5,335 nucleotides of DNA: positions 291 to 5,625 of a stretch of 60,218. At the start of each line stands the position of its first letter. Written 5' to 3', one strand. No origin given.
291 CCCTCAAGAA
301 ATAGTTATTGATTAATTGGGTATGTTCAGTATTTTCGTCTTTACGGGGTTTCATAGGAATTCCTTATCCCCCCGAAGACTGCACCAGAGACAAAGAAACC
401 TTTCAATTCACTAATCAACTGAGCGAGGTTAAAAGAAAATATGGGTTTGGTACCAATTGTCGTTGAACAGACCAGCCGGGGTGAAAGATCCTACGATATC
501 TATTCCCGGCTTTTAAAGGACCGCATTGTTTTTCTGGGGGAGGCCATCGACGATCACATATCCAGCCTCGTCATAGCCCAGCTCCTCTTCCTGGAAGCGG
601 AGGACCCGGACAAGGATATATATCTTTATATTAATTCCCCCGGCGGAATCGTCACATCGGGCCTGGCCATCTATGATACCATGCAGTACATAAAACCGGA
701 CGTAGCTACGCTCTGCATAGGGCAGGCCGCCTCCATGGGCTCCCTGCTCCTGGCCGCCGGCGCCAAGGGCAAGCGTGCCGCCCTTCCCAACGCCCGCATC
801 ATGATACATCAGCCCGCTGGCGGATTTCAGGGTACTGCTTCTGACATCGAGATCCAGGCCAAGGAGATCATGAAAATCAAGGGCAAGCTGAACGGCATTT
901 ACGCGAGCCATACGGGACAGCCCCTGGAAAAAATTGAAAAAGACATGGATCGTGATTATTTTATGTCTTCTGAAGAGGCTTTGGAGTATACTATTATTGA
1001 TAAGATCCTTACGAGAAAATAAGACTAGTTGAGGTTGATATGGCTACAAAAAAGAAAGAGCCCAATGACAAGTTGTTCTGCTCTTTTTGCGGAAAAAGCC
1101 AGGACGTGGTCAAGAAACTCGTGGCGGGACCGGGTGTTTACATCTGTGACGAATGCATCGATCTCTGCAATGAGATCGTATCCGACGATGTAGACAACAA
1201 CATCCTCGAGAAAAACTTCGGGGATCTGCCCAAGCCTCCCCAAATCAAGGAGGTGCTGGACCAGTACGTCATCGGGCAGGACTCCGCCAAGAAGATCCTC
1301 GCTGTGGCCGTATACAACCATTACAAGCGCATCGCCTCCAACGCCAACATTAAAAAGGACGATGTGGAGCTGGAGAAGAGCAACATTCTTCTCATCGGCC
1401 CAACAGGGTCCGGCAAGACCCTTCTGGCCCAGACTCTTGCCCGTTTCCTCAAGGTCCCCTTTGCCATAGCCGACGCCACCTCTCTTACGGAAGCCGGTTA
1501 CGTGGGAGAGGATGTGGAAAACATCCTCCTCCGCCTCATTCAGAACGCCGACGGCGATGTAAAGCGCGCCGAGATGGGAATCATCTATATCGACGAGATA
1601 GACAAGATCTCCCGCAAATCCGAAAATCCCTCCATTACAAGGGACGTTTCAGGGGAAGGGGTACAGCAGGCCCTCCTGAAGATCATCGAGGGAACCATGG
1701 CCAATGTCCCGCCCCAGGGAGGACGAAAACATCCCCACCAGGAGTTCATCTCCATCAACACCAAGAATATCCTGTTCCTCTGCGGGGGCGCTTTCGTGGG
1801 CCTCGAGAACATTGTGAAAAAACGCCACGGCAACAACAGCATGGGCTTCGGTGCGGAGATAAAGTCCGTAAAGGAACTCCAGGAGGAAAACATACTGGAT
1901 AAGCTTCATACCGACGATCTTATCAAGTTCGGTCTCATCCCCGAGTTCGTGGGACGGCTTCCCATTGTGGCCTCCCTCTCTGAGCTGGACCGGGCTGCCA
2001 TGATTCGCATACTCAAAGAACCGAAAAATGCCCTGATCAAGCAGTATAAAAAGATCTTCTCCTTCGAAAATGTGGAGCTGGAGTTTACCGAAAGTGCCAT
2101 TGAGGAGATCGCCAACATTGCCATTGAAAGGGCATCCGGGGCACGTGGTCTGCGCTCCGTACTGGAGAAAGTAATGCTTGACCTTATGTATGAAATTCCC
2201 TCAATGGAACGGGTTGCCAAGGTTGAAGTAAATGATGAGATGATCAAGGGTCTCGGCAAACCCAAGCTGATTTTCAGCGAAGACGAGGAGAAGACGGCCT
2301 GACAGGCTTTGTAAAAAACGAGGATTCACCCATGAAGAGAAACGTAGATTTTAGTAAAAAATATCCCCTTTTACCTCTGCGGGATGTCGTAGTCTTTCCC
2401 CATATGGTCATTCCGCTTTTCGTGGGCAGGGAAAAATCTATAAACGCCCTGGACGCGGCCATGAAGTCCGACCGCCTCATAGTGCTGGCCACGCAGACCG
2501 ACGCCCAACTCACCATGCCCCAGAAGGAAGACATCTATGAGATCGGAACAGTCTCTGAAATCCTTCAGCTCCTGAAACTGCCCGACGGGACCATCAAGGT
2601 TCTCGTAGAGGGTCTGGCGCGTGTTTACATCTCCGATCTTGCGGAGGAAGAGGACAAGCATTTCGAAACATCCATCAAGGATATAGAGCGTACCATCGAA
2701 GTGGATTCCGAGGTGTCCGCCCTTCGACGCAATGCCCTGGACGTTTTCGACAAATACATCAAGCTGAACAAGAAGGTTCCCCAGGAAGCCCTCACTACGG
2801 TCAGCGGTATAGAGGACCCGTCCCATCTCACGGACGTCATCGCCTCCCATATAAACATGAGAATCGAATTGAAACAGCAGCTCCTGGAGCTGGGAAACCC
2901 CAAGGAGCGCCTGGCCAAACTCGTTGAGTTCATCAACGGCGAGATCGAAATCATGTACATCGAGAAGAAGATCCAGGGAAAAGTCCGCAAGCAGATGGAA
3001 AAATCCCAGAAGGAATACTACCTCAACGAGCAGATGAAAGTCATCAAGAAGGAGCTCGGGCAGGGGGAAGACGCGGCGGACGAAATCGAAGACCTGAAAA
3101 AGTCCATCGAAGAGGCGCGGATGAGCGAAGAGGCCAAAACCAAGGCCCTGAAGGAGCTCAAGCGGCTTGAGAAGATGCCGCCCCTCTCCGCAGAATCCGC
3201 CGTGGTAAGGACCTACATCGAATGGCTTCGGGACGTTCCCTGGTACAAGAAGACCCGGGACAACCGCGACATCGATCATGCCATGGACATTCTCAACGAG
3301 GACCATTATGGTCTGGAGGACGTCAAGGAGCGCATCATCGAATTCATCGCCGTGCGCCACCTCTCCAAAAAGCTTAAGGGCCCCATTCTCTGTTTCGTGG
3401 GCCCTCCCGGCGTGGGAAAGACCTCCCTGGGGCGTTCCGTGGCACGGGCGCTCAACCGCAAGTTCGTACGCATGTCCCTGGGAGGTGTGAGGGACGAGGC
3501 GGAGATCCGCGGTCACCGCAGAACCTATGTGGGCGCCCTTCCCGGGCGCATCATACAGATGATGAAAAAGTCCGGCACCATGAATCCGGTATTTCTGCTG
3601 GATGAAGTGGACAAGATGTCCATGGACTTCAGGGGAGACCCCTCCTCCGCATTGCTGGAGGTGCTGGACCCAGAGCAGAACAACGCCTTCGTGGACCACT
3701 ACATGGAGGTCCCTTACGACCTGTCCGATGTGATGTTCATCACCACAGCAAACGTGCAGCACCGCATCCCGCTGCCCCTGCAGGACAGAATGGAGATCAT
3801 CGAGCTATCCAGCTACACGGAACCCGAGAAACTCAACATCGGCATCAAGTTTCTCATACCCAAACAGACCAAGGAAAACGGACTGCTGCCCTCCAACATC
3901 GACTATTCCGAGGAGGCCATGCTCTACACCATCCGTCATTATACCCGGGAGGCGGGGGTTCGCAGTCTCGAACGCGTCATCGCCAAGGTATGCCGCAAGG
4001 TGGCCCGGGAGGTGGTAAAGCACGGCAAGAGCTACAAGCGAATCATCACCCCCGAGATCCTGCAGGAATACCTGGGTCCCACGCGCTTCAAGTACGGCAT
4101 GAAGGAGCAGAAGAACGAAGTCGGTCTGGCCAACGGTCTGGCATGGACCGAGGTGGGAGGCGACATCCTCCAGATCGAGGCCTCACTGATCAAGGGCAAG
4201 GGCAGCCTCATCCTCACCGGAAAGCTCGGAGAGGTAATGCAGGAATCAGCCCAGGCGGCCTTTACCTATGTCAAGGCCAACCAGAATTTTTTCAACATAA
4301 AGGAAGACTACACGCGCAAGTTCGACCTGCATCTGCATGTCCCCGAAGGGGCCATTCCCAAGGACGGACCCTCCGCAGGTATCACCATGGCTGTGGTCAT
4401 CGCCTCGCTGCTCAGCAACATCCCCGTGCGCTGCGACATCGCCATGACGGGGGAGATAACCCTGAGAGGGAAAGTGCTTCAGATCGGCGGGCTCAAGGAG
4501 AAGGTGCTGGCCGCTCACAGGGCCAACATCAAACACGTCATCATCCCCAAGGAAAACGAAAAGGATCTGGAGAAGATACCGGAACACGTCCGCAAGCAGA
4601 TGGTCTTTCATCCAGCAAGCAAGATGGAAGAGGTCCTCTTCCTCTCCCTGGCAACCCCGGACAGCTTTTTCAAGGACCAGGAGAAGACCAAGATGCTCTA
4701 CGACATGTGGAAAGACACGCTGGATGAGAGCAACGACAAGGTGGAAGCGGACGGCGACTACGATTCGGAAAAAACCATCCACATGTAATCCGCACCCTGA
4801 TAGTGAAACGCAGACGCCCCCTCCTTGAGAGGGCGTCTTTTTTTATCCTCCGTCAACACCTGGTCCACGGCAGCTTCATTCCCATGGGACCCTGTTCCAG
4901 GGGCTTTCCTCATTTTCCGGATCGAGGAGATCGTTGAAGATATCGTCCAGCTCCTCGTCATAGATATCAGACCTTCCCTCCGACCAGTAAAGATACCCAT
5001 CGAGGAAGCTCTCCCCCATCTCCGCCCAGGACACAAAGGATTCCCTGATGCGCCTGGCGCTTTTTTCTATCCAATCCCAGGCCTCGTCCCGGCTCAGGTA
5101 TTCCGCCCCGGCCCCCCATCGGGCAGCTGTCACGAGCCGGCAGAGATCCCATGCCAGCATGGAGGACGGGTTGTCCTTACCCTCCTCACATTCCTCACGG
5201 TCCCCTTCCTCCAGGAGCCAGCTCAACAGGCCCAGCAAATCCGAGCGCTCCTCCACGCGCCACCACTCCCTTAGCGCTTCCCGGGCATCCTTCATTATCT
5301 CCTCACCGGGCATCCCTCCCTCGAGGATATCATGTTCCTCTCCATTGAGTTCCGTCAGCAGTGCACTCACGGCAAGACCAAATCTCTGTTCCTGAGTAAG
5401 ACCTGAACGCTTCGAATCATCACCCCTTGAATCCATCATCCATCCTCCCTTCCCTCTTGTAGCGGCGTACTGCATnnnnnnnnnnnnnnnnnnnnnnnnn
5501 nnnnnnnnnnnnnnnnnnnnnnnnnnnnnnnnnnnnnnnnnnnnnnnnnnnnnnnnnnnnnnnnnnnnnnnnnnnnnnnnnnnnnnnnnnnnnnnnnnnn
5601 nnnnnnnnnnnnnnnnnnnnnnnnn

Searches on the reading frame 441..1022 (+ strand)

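Call 95: search_protein_families(library=pfam, proteins=[window:441-1022:+], max_evalue=0.00001)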
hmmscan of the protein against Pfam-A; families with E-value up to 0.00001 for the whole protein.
window:441-1022:+ (193 aa): 1 family
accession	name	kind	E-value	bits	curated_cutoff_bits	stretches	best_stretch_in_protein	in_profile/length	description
PF00574.28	CLP_protease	-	2e-88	295.5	20.2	1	13-192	2-181/182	Clp protease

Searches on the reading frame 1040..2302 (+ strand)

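Call 95: search_protein_families(library=pfam, proteins=[window:1040-2302:+], max_evalue=0.00001)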
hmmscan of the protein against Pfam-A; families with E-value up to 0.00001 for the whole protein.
window:1040-2302:+ (420 aa): 8 families
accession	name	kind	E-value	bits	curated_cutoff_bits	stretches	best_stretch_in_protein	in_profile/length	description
PF07724.20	AAA_2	-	1.8e-34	119.6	27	1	112-310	2-166/166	AAA domain (Cdc48 subfamily)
PF06689.19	zf-C4_ClpX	-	1.3e-18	67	27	1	13-48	2-38/39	ClpX C4-type zinc finger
PF00004.35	AAA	-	3.5e-15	57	21.2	1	116-222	1-98/131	ATPase family associated with various cellular activities (AAA)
PF10431.15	ClpB_D2-small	-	3.4e-11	43.5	21.9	1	316-394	1-75/81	C-terminal, D2-small domain, of ClpB protein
PF01078.27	Mg_chelatase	-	2.2e-06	27.7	20.3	0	114-137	23-46/207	Magnesium chelatase, subunit ChlI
PF07728.20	AAA_5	-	3.5e-06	27.5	22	0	115-192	1-80/139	AAA domain (dynein-related subfamily)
PF00493.29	MCM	-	8.3e-06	25.5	23.3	0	71-194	20-137/224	MCM P-loop domain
PF13401.12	AAA_22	-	8.5e-06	26.6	27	0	113-191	5-97/130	AAA domain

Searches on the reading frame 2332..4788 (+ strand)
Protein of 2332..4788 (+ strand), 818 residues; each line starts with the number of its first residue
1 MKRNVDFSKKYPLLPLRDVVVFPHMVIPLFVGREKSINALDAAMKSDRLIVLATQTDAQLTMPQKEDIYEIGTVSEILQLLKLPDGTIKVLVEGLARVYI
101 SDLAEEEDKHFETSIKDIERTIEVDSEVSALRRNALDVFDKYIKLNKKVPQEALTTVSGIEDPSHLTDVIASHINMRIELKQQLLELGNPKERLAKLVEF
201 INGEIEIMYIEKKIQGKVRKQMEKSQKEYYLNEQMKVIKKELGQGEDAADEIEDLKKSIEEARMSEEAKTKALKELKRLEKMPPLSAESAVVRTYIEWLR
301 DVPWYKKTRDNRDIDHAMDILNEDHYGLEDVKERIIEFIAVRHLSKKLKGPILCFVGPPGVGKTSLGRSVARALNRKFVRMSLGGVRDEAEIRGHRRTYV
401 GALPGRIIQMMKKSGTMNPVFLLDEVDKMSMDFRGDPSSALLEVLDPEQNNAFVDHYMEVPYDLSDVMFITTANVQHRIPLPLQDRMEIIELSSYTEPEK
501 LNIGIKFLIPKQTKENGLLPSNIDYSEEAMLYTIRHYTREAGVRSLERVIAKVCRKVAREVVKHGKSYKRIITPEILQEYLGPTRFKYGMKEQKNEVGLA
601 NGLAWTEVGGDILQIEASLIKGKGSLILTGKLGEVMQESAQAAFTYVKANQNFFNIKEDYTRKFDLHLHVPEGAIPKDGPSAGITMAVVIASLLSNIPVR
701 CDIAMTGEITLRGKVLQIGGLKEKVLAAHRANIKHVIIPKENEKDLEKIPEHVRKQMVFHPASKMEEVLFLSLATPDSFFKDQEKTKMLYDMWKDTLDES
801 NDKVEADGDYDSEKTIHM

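Call 95: search_protein_families(library=pfam, proteins=[window:2332-4788:+], max_evalue=0.00001)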
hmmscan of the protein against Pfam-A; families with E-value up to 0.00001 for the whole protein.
window:2332-4788:+ (818 aa): 6 families
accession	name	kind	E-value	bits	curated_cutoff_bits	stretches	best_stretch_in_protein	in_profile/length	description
PF05362.19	Lon_C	-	2.7e-87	292.1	21.1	1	572-773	2-203/205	Lon protease (S16) C-terminal proteolytic domain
PF02190.22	LON_substr_bdg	-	1.8e-53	181.9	28.7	1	11-202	2-199/200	ATP-dependent protease La (LON) substrate-binding domain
PF00004.35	AAA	-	1.9e-23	83.8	21.2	1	353-491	1-127/131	ATPase family associated with various cellular activities (AAA)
PF22667.2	Lon_lid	-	7.1e-21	74.1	27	1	514-567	1-54/57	Lon protease AAA+ ATPase lid domain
PF13541.12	ChlI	-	3.3e-08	33.9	27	1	615-742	1-121/121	Subunit ChlI of Mg-chelatase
PF07728.20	AAA_5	-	3.1e-07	30.9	22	1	353-487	2-139/139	AAA domain (dynein-related subfamily)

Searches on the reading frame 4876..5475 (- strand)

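Call 95: search_protein_families(library=pfam, proteins=[window:4876-5475:-], max_evalue=0.00001)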
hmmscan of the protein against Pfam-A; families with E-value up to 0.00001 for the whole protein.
window:4876-5475:- (199 aa): 1 family
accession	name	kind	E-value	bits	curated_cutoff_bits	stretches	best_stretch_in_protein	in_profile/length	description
PF06889.16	DUF1266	-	2.2e-28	100.1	27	1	105-198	81-175/175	Protein of unknown function (DUF1266)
